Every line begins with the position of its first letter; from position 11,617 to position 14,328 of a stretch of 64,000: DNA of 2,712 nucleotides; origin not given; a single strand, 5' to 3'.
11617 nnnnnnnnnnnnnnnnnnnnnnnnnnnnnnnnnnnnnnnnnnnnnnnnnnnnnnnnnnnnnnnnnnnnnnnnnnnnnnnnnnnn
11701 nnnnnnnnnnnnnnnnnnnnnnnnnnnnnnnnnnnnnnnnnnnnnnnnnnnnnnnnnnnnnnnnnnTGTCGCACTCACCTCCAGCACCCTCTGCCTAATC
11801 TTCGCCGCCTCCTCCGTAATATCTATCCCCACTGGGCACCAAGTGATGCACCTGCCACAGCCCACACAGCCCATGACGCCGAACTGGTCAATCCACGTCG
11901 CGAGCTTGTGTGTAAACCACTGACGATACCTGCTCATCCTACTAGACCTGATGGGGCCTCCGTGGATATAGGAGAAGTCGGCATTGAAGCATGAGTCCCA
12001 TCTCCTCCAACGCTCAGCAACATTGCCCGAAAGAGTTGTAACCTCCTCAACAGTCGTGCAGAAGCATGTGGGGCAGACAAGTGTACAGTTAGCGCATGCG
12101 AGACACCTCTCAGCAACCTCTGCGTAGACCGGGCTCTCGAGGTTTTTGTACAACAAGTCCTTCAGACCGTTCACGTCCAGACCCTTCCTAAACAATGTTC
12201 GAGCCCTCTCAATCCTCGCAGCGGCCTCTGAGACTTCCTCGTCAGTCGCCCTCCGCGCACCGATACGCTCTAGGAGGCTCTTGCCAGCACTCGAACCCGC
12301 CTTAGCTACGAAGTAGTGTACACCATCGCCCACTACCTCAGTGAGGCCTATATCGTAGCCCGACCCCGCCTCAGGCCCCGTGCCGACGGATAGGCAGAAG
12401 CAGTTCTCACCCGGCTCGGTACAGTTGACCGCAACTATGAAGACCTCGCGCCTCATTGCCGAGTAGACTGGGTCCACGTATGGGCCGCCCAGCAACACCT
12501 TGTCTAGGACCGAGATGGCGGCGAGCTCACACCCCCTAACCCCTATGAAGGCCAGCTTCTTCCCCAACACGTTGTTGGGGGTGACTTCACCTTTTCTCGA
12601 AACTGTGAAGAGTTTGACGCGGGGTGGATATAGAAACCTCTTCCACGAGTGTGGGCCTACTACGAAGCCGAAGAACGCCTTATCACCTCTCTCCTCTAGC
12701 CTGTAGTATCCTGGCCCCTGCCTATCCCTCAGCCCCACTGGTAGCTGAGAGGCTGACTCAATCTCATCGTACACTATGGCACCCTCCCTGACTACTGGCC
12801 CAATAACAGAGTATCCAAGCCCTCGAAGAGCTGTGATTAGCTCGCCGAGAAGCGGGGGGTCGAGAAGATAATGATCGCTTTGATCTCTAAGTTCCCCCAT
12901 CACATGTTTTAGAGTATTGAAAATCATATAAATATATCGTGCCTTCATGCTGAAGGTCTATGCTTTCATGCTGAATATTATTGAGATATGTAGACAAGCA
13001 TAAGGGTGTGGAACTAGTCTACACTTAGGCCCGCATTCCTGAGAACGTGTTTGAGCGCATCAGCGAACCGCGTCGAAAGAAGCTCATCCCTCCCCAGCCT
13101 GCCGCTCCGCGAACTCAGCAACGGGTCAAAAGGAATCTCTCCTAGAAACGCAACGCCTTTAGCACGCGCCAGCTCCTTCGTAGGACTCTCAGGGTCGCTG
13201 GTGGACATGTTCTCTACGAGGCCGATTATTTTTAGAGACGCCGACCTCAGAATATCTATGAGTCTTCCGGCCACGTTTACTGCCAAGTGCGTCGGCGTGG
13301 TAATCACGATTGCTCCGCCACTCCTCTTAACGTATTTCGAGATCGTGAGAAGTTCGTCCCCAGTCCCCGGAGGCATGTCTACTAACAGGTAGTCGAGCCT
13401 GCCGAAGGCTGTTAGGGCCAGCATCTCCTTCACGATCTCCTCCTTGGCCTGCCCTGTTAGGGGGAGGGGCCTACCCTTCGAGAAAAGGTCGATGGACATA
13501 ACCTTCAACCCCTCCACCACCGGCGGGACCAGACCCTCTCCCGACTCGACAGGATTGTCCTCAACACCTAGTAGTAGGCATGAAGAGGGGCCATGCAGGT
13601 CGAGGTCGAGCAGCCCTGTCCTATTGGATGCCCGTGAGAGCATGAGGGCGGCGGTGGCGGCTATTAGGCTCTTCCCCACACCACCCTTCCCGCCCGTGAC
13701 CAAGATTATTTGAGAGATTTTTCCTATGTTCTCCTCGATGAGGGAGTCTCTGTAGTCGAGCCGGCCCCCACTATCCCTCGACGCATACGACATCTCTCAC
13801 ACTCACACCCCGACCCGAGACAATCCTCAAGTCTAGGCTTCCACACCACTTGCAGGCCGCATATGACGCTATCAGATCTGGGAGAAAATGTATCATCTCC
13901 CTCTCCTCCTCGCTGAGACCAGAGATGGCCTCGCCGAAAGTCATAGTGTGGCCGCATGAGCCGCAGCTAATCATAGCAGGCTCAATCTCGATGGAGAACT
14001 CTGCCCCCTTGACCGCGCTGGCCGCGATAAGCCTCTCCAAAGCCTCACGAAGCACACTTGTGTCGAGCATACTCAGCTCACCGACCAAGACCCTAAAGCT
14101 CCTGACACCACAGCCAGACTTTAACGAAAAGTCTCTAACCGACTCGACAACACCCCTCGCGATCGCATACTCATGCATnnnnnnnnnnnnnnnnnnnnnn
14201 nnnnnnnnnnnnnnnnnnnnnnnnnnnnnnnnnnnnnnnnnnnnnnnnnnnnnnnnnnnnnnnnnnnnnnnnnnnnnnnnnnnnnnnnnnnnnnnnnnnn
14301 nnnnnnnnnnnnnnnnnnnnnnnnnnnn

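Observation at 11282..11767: cNMP-binding-domain gene translationally coupled inside the sulfhydrogenase-type [NiFe] hydrogenase operon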

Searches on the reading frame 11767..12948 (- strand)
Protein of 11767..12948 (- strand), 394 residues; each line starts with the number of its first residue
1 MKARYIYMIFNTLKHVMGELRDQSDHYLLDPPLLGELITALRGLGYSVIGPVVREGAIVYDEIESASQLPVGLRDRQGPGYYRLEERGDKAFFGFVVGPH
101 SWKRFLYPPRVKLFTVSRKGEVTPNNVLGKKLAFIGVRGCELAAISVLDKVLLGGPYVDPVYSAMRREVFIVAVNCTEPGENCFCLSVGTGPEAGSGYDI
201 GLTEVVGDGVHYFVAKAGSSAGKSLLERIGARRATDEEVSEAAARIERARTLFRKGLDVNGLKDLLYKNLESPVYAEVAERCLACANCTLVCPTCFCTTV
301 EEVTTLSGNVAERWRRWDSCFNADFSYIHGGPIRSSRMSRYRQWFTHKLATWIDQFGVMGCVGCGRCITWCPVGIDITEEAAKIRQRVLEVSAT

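Call 3: search_protein_families(library=pfam, proteins=[window:11767-12948:-], max_evalue=0.01)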
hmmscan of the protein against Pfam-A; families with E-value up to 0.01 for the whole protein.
window:11767-12948:- (394 aa): 12 families
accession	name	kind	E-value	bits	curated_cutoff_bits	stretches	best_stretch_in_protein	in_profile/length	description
PF17179.9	Fer4_22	-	1.7e-32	112.5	27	1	281-375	1-95/95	4Fe-4S dicluster domain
PF12838.12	Fer4_7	-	9.1e-07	29.7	27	1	356-375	33-52/52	4Fe-4S dicluster domain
PF13534.11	Fer4_17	-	1.6e-06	28.9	22.2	0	359-376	44-61/61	4Fe-4S dicluster domain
PF13237.11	Fer4_10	-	2.3e-06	27.9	25.5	1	360-385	8-36/53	4Fe-4S dicluster domain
PF13183.11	Fer4_8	-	4.7e-06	27.5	27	1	279-375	2-68/68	4Fe-4S dicluster domain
PF12797.12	Fer4_2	-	8.9e-06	25.8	24.5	0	361-373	10-22/22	4Fe-4S binding domain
PF13746.11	Fer4_18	-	1.9e-05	25.3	27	1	353-379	53-79/114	4Fe-4S dicluster domain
PF25160.1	LdpA_Fe-S-bd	-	3.1e-05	24.1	27.6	1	353-375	18-42/49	LdpA Fe-S cluster-binding domain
PF14697.11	Fer4_21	-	0.00019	21.9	35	0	361-373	41-53/59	4Fe-4S dicluster domain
PF13187.11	Fer4_9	-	0.0003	21.2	27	0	281-374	1-50/52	4Fe-4S dicluster domain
PF13484.11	Fer4_16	-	0.0014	19.8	30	0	361-380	2-20/66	4Fe-4S double cluster binding domain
PF12798.12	Fer4_3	-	0.0043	18.2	27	1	361-375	1-15/15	4Fe-4S binding domain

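Call 4: search_protein_families(library=ncbifam, proteins=[window:11767-12948:-], max_evalue=0.01)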
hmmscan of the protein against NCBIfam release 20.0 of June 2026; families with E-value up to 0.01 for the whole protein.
window:11767-12948:- (394 aa): 19 families
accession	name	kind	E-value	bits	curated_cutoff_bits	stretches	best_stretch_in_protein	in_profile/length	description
NF040829.1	sulfhyd_ShyB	equivalog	2.1e-46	158.4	690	1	103-385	57-330/334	NAD(P)-dependent hydrogenase/sulfhydrogenase 2 subunit beta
NF040833.1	sulfhyd_HydB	equivalog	1.7e-40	139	750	1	102-381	57-332/367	NADPH-dependent hydrogenase/sulfhydrogenase 1 subunit beta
TIGR02910.1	sulfite_red_A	equivalog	7e-36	124.1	323.15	1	129-390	87-332/334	anaerobic sulfite reductase subunit AsrA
NF038196.1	ferrodoxin_EFR1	subfamily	7.5e-06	26.1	75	0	237-294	135-198/242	EFR1 family ferrodoxin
NF007205.0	PRK09626.1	equivalog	0.00013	22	93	0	272-313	10-50/105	2-oxoglutarate-acceptor oxidoreductase subunit OorD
TIGR01971.1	NuoI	subfamily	0.00016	21.3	113.05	0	346-388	32-72/121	NADH-quinone oxidoreductase, chain I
NF040864.1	HgcB_ferredoxin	equivalog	0.00026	20.8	99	0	360-385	15-41/93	mercury methylation ferredoxin HgcB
NF004616.0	PRK05950.1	subfamily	0.0005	19.3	228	0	348-390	193-235/238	succinate dehydrogenase iron-sulfur subunit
TIGR02745.1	ccoG_rdxA_fixG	equivalog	0.00068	18.7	316.7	1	358-378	230-250/435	cytochrome c oxidase accessory protein CcoG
TIGR02512.1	FeFe_hydrog_A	subfamily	0.00088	18.2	405.95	0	358-380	49-70/375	[FeFe] hydrogenase, group A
TIGR00314.1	cdhA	equivalog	0.001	16.9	781.3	0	271-321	390-440/784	CO dehydrogenase/acetyl-CoA synthase complex subunit alpha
TIGR02179.1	PorD_KorD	subfamily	0.0011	19.1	60.05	0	273-301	20-46/78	2-oxoacid:acceptor oxidoreductase, delta subunit, pyruvate/2-ketoisovalerate family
NF040763.1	FeFe_hydrog_A6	exception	0.0012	17.3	765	0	356-379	185-207/571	NADH-dependent [FeFe] hydrogenase, group A6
NF008369.0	PRK11168.1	equivalog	0.0013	17.7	278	0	357-388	56-87/401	anaerobic glycerol-3-phosphate dehydrogenase subunit C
NF004898.0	PRK06259.1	equivalog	0.0045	15.7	385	0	357-387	184-215/488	fumarate reductase (CoM/CoB) subunit TfrB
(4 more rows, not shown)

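Call 20: search_solved_structures(query=window:11767-12948:-, max_evalue=0.001)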
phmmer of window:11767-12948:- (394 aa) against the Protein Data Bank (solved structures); distinct sequences matched with E-value up to 0.001: 1.
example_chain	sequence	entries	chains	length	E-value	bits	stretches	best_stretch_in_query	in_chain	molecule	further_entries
9nez_B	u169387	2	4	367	1.6e-36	129.5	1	103-378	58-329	Sulfhydrogenase 1 subunit beta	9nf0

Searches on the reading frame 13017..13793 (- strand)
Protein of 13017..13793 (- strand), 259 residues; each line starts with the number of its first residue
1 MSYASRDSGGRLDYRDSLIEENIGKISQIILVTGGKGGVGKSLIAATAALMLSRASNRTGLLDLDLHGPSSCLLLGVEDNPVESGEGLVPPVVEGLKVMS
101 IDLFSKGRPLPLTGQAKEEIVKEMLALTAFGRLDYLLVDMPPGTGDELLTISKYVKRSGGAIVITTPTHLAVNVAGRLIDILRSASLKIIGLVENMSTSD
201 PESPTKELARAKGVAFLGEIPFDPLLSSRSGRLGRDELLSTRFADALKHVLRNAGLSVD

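Call 3: search_protein_families(library=pfam, proteins=[window:13017-13793:-], max_evalue=0.01)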
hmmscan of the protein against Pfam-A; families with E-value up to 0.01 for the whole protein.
window:13017-13793:- (259 aa): 6 families
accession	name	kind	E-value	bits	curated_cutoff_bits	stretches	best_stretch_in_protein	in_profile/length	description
PF10609.15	ParA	-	3.8e-54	184.1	27.1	1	26-230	2-219/246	NUBPL iron-transfer P-loop NTPase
PF01656.29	CbiA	-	1e-12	48.5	25.4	1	30-229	1-118/125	CobQ/CobB/MinD/ParA nucleotide binding domain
PF13614.12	AAA_31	-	0.00016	22.1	27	1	28-72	2-46/177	AAA domain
PF02374.21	ArsA_ATPase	-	0.00021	21.1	24.3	1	30-65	3-38/305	Anion-transporting ATPase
PF13500.12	AAA_26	-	0.0011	19.3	27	0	163-228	133-196/198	AAA domain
PF09140.17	MipZ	-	0.004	16.9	20.7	1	29-75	2-48/262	ATPase MipZ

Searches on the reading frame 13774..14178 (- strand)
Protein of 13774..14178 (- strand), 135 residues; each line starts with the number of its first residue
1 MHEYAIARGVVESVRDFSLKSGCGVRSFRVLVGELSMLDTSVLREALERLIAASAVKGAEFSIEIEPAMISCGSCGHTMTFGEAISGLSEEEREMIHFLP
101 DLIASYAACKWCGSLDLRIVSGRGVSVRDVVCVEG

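Call 3: search_protein_families(library=pfam, proteins=[window:13774-14178:-], max_evalue=0.01)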
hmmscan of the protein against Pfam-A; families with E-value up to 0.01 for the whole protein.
window:13774-14178:- (135 aa): 1 family
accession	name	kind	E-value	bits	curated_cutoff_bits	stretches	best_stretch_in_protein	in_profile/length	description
PF01155.25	HypA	-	2.3e-19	69.9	28.9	1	1-130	1-110/112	Hydrogenase/urease nickel incorporation, metallochaperone, hypA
